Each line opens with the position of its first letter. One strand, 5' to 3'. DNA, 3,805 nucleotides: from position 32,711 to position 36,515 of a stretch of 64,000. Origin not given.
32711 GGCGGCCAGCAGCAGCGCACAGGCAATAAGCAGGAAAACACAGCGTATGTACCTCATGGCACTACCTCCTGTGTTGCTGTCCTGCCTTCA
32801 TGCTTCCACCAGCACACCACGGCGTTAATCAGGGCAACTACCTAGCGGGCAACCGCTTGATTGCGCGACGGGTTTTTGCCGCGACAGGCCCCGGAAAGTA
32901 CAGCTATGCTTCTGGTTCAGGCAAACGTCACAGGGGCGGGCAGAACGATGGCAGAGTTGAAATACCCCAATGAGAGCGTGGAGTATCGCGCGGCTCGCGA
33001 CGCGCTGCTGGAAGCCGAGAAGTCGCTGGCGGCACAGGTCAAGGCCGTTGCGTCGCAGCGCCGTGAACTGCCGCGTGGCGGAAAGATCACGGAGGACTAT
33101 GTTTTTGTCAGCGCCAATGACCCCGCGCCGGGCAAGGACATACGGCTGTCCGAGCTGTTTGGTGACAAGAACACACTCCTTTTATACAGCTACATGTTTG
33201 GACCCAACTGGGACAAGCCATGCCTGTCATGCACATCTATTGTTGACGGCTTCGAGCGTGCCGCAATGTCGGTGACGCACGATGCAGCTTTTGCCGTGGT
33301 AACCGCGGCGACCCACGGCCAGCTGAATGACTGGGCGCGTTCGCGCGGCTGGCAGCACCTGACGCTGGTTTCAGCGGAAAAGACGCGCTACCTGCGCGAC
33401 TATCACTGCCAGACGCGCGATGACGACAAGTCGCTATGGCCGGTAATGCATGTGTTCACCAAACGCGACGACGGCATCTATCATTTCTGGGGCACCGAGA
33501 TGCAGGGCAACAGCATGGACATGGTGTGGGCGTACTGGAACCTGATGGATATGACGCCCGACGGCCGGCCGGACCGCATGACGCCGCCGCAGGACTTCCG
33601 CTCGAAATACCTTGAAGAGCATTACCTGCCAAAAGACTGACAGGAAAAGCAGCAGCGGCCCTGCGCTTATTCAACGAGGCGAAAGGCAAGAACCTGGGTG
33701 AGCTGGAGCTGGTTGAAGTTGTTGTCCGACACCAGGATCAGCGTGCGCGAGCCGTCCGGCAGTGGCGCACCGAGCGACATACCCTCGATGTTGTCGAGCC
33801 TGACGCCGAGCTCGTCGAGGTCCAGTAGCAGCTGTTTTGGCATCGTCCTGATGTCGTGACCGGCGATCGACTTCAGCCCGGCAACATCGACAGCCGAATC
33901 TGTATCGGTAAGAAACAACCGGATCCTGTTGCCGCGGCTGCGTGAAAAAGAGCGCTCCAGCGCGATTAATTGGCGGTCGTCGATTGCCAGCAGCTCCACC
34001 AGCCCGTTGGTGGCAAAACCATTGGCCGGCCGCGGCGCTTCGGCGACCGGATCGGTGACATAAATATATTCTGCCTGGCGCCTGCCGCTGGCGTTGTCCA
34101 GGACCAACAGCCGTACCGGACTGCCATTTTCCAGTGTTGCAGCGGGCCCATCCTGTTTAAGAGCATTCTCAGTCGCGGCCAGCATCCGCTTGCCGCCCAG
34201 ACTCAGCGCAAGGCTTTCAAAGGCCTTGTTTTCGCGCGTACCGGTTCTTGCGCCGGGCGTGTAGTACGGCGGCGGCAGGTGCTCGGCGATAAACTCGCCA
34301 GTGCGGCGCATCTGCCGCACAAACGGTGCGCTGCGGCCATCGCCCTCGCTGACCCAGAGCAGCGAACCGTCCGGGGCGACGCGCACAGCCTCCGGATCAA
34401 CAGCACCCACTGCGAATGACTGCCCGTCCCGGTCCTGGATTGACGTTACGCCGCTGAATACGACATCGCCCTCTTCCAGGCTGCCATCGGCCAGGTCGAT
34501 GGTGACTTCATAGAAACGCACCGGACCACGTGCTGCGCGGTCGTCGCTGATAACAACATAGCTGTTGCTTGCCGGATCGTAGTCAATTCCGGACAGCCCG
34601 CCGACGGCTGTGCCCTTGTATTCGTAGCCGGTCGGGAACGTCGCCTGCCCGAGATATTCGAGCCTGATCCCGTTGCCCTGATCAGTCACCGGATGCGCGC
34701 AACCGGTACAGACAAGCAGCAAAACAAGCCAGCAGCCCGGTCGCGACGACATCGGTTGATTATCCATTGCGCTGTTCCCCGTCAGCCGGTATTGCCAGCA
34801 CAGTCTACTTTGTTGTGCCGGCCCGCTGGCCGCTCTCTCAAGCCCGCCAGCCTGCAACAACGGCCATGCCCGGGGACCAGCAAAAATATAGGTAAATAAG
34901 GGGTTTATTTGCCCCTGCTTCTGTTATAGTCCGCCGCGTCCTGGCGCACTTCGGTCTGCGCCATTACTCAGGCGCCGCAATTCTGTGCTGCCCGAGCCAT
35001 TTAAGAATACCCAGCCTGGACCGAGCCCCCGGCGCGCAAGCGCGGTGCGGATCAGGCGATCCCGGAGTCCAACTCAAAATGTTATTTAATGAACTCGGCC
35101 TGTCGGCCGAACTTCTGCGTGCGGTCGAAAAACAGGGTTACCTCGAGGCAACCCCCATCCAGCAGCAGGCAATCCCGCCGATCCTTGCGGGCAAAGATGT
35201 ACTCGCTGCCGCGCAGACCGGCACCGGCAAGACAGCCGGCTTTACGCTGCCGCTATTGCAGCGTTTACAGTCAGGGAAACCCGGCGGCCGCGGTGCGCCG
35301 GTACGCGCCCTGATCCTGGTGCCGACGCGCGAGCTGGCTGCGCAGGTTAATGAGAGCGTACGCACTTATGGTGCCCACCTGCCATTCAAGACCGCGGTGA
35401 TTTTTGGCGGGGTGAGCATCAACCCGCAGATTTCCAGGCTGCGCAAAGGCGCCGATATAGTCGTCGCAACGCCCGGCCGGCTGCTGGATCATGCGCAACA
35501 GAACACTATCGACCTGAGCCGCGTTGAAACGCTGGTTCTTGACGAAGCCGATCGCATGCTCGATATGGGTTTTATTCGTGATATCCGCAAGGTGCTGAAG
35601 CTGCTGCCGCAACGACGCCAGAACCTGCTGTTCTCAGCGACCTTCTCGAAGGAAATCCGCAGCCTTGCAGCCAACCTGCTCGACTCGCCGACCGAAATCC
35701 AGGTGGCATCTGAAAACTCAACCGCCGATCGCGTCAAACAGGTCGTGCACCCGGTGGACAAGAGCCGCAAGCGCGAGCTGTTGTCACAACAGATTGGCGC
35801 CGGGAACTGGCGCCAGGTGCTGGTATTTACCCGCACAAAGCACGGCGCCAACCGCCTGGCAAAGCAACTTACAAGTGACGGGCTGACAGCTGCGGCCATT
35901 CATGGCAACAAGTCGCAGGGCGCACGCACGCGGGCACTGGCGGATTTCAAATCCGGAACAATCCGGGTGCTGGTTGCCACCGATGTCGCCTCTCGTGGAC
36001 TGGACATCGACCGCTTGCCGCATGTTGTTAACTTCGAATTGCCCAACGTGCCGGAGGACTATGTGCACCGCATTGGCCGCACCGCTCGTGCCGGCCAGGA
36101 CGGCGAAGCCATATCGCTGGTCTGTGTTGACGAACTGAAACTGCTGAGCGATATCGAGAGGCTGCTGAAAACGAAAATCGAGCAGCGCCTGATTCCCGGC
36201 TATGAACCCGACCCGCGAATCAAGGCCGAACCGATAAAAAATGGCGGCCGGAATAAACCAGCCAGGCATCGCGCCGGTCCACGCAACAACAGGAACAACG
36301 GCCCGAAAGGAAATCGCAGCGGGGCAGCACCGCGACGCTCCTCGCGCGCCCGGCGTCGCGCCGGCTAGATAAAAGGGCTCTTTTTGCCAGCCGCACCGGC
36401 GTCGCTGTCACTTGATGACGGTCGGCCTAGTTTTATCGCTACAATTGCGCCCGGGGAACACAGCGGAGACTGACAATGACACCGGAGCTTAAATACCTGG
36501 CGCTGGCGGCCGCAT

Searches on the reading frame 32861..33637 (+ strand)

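Call 65: search_protein_families(library=pfam, proteins=[window:32861-33637:+], max_evalue=0.00001)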
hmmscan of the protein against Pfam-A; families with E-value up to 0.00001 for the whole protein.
window:32861-33637:+ (259 aa): 1 family
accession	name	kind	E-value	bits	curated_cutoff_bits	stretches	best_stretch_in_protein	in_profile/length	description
PF05988.18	DUF899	-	2.7e-47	161.6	27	1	37-244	7-216/224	Bacterial protein of unknown function (DUF899)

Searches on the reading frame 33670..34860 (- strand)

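Call 65: search_protein_families(library=pfam, proteins=[window:33670-34860:-], max_evalue=0.00001)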
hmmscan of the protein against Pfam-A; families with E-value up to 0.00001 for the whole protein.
window:33670-34860:- (397 aa): 1 family
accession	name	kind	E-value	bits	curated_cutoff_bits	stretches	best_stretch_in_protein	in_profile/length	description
PF13449.12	Phytase-like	-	5.1e-81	273.1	27.6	1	84-382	1-284/284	Esterase-like activity of phytase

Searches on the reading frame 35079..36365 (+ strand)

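Call 65: search_protein_families(library=pfam, proteins=[window:35079-36365:+], max_evalue=0.00001)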
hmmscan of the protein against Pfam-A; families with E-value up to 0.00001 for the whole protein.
window:35079-36365:+ (429 aa): 3 families
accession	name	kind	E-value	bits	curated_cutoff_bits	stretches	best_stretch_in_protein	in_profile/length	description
PF00270.35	DEAD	-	3.4e-50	170.5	26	1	25-194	1-165/167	DEAD/DEAH box helicase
PF00271.37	Helicase_C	-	5.4e-29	101.1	23.5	1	231-339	2-110/110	Helicase conserved C-terminal domain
PF04851.21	ResIII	-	6e-08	33.2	22.5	1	24-190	4-163/164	Type III restriction enzyme, res subunit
